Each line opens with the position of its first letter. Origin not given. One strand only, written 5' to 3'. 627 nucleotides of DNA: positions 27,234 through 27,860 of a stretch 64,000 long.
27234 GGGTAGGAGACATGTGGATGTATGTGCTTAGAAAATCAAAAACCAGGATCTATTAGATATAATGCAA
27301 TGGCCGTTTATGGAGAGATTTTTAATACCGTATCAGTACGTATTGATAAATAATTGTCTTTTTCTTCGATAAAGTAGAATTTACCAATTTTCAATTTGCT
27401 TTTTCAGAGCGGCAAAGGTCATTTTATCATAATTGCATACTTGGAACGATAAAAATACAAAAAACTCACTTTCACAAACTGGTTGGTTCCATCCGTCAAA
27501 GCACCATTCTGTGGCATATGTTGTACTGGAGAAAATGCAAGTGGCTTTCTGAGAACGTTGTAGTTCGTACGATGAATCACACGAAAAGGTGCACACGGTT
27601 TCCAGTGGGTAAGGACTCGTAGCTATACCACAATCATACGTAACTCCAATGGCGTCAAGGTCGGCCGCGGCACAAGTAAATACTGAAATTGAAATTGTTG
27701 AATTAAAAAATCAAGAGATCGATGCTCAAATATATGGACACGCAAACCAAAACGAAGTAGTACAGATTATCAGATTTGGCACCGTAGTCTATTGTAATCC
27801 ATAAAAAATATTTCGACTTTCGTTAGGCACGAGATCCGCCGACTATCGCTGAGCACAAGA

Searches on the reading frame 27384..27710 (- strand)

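Call 53: search_protein_families(library=pfam, max_evalue=0.01, proteins=[window:27384-27710:-])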
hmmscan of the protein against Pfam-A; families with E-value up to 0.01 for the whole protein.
window:27384-27710:- (109 aa): 1 family
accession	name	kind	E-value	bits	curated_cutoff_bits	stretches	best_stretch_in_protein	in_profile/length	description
PF00084.26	Sushi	-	0.0071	17.2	20.7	0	32-59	17-44/56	Sushi repeat (SCR repeat)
